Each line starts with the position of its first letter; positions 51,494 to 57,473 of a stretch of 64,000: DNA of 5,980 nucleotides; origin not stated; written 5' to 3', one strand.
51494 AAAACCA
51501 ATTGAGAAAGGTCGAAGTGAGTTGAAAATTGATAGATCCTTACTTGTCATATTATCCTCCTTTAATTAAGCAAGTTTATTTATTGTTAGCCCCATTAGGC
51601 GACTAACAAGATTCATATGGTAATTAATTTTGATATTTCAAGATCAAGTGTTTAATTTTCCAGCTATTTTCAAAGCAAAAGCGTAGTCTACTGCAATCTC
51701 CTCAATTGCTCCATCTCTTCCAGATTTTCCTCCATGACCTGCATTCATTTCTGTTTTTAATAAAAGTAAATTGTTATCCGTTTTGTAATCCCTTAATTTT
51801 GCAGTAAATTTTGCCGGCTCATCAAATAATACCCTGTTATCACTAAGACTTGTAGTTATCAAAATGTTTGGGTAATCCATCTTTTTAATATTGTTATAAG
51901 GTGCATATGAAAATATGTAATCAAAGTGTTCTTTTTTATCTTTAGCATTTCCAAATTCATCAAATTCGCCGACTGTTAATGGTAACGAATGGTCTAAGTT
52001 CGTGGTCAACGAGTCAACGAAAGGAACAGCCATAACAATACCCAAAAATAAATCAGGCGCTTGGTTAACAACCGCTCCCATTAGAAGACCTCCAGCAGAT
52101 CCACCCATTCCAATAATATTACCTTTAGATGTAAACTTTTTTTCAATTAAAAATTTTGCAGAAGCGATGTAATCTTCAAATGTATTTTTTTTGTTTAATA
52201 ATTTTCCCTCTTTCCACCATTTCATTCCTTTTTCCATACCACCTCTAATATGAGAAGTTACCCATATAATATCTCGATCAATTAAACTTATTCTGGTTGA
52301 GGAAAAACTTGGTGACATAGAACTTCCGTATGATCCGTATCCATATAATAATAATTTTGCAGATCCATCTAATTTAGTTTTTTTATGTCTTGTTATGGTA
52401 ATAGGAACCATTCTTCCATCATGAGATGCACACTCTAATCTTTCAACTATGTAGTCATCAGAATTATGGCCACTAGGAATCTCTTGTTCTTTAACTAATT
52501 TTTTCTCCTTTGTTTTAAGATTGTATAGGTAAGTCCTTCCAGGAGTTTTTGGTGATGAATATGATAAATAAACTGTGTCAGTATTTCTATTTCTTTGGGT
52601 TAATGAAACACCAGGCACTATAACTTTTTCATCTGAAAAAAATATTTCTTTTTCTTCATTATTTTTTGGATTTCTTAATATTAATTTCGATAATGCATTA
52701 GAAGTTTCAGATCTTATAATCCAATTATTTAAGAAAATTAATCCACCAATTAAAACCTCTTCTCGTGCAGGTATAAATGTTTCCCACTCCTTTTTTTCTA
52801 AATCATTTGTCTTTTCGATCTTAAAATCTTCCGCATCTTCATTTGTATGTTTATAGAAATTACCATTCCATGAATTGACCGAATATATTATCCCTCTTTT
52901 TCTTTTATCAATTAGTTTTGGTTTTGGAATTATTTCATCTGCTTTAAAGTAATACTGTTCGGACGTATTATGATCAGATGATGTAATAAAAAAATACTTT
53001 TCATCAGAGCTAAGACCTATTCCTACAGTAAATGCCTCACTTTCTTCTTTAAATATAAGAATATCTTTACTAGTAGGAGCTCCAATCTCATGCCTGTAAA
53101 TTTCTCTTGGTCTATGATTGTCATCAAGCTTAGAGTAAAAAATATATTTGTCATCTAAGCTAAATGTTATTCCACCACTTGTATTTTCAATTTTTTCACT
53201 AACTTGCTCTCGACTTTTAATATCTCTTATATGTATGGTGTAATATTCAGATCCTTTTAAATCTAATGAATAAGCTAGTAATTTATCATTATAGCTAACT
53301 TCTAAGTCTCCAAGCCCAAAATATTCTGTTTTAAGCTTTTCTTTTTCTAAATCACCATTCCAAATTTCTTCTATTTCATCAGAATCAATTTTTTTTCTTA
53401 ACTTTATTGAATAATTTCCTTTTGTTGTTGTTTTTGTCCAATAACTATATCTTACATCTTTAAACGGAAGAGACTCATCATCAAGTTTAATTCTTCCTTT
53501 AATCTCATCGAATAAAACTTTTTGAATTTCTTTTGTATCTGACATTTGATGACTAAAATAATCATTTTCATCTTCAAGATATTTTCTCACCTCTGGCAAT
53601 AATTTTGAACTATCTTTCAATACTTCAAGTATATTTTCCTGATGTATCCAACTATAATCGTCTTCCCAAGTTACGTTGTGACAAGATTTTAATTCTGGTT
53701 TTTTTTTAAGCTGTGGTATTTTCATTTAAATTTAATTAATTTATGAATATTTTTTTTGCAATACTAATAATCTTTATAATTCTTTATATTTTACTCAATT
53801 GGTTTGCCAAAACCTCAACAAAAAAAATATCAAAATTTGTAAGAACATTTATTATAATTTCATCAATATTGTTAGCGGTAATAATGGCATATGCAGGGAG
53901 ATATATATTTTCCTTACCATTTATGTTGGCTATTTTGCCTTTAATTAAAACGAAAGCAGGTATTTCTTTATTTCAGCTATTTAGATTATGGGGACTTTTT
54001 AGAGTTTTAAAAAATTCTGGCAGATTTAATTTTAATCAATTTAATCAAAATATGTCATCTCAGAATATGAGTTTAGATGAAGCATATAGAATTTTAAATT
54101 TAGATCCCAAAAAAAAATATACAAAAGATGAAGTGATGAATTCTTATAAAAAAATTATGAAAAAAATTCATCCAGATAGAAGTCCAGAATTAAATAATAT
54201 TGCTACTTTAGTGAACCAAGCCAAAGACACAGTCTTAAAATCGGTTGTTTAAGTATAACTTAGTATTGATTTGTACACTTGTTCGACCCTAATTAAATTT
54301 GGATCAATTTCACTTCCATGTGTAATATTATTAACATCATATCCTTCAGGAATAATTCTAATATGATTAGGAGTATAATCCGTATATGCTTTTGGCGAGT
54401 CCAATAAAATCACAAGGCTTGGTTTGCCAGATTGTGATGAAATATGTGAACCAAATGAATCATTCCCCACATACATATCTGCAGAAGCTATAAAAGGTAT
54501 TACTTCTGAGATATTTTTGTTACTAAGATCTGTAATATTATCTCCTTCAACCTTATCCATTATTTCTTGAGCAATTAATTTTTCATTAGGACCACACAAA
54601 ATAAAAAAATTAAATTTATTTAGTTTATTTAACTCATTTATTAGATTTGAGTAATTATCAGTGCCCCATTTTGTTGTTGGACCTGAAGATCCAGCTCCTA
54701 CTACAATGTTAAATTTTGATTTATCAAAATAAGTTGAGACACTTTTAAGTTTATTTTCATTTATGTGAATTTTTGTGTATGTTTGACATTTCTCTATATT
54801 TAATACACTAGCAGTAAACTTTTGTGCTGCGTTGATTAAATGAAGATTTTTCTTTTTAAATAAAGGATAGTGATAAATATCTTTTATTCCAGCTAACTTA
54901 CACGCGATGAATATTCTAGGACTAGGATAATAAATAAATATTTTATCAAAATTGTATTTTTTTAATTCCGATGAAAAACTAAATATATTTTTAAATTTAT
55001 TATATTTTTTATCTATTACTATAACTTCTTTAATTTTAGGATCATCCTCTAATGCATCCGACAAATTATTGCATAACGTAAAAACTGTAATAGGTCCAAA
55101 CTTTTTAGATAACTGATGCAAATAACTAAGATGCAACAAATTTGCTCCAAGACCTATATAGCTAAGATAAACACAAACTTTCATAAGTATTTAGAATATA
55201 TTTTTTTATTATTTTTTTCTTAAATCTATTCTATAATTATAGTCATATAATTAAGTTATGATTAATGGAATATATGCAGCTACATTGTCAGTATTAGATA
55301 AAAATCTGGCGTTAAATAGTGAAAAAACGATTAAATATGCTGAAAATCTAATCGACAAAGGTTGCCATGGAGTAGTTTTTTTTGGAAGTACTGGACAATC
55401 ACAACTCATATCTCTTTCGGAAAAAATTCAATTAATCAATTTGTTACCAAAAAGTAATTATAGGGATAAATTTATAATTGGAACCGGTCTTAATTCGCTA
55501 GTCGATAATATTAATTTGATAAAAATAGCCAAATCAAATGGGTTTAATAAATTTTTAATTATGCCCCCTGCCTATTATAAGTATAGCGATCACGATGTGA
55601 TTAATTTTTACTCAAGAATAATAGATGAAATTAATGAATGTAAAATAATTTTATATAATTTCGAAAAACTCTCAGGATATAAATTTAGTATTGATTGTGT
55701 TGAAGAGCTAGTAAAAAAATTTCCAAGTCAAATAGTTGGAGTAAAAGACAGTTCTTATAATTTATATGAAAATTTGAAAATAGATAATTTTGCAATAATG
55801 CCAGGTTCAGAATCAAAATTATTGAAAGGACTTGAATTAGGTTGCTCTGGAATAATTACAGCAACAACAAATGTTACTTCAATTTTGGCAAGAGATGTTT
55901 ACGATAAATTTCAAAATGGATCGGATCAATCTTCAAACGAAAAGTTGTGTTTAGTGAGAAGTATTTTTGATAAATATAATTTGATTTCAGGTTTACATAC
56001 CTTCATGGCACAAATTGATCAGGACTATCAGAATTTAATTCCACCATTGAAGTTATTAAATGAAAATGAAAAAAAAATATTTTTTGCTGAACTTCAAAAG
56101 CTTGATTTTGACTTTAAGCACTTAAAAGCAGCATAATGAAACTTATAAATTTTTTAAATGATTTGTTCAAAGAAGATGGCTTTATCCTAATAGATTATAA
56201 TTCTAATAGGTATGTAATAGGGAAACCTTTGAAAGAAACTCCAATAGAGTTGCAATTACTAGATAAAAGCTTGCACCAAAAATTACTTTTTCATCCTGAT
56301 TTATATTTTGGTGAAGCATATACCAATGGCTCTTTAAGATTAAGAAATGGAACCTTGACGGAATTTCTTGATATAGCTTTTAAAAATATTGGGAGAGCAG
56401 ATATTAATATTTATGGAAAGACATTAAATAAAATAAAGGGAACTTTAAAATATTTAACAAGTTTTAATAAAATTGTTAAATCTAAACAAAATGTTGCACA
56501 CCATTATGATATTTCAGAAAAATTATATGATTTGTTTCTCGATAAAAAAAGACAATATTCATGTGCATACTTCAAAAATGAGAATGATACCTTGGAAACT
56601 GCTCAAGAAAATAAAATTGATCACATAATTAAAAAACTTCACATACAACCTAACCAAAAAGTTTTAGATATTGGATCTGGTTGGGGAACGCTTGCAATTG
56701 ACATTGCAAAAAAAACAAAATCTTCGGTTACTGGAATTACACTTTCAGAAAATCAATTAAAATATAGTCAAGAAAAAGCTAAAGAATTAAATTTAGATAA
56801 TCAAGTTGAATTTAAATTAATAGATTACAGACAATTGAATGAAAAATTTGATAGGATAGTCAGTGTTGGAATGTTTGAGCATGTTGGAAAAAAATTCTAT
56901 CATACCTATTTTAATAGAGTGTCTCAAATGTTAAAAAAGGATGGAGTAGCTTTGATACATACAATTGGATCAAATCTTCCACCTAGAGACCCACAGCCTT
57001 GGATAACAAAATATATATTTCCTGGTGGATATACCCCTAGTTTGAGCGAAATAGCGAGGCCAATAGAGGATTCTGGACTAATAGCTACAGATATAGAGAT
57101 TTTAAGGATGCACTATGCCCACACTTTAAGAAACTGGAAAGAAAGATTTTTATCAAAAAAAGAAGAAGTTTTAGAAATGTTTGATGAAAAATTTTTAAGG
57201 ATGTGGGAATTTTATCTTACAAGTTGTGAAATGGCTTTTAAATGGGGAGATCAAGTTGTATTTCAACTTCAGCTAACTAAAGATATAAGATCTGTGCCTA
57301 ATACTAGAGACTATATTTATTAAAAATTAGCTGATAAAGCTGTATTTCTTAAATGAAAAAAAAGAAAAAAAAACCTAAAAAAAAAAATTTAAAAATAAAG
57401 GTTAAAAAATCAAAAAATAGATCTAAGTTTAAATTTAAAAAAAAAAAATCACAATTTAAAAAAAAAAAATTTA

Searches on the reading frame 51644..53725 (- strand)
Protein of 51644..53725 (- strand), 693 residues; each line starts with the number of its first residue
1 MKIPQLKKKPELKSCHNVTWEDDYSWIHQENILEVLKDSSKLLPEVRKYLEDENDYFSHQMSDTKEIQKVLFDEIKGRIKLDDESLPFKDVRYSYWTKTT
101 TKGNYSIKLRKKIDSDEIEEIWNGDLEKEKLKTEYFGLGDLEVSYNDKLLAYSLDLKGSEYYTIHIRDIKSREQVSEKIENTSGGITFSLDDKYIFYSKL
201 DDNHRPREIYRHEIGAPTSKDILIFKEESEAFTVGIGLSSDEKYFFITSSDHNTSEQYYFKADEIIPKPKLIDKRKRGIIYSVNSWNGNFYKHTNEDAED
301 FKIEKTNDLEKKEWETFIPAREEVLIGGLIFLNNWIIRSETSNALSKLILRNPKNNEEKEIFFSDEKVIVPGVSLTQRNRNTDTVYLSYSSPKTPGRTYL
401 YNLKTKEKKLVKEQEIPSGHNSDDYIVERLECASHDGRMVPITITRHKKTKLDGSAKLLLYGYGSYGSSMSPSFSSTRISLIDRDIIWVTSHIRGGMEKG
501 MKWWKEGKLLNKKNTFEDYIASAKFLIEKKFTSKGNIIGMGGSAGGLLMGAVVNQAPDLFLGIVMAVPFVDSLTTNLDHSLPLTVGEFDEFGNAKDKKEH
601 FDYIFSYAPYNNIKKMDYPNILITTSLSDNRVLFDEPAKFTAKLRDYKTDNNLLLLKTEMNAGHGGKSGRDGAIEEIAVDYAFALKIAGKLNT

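Call 60: search_protein_families(library=pfam, proteins=[window:51644-53725:-], max_evalue=0.00001)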
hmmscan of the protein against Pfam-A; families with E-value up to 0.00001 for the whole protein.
window:51644-53725:- (693 aa): 2 families
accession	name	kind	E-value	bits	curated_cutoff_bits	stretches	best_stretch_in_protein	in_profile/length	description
PF02897.21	Peptidase_S9_N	-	1.3e-66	225.5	24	1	4-414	1-414/414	Prolyl oligopeptidase, N-terminal beta-propeller domain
PF00326.27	Peptidase_S9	-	5.4e-55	186.6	22.6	1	472-689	1-211/213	Prolyl oligopeptidase family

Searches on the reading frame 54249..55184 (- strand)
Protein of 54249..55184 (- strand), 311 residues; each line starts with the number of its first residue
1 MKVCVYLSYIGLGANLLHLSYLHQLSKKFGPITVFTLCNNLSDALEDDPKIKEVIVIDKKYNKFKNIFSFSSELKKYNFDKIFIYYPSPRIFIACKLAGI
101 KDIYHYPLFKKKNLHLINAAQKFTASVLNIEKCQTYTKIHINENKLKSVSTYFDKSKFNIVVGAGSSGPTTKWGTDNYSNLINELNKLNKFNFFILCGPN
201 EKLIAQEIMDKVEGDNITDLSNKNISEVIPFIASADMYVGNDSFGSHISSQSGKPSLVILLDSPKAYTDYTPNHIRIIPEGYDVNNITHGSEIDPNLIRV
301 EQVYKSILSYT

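Call 60: search_protein_families(library=pfam, proteins=[window:54249-55184:-], max_evalue=0.00001)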
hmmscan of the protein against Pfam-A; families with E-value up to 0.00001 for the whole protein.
window:54249-55184:- (311 aa): 1 family
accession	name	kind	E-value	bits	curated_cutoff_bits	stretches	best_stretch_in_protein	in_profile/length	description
PF01075.23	Glyco_transf_9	-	6.8e-12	45.7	22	1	111-263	59-212/247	Glycosyltransferase family 9 (heptosyltransferase)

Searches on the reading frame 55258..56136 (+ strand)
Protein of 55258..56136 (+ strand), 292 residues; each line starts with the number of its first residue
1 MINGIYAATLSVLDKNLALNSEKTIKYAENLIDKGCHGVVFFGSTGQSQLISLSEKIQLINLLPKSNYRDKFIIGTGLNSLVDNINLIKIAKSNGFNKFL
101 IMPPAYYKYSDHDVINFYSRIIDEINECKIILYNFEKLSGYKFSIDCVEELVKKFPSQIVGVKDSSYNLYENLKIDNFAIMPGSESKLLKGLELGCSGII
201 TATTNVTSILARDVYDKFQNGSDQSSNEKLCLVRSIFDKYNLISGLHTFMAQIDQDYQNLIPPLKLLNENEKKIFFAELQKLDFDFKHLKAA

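Call 60: search_protein_families(library=pfam, proteins=[window:55258-56136:+], max_evalue=0.00001)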
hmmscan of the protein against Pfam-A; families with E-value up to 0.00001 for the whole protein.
window:55258-56136:+ (292 aa): 1 family
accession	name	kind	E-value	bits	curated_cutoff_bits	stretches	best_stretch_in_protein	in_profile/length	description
PF00701.28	DHDPS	-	1.8e-41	142.2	22.1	1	2-280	2-287/289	Dihydrodipicolinate synthetase family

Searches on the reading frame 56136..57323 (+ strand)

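Call 60: search_protein_families(library=pfam, proteins=[window:56136-57323:+], max_evalue=0.00001)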
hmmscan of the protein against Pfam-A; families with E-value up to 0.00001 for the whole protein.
window:56136-57323:+ (395 aa): 9 families
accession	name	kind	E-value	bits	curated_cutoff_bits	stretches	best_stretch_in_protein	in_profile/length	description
PF02353.26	CMAS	-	7.6e-95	317.8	27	1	115-377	5-272/273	Mycolic acid cyclopropane synthetase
PF13649.12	Methyltransf_25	-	2.3e-16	60.7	27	1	176-270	1-97/97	Methyltransferase domain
PF13847.12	Methyltransf_31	-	2.6e-14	53.6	27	1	171-279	2-116/145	Methyltransferase domain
PF08241.18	Methyltransf_11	-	8.4e-12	46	21.2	1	177-274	1-95/95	Methyltransferase domain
PF13489.12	Methyltransf_23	-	1.2e-11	45.1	27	1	159-334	7-132/164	Methyltransferase domain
PF08242.18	Methyltransf_12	-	1.5e-11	45.3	30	1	177-271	1-97/98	Methyltransferase domain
PF05175.20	MTS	-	1.3e-08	35.1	23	1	165-272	24-136/170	Methyltransferase small domain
PF02475.24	TRM5-TYW2_MTfase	-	1.2e-06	29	28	1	170-279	34-140/164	TRM5/TYW2 methyltransferase domain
PF00398.26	RrnaAD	-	2.7e-06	27.1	24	1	158-226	16-80/263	Ribosomal RNA adenine dimethylase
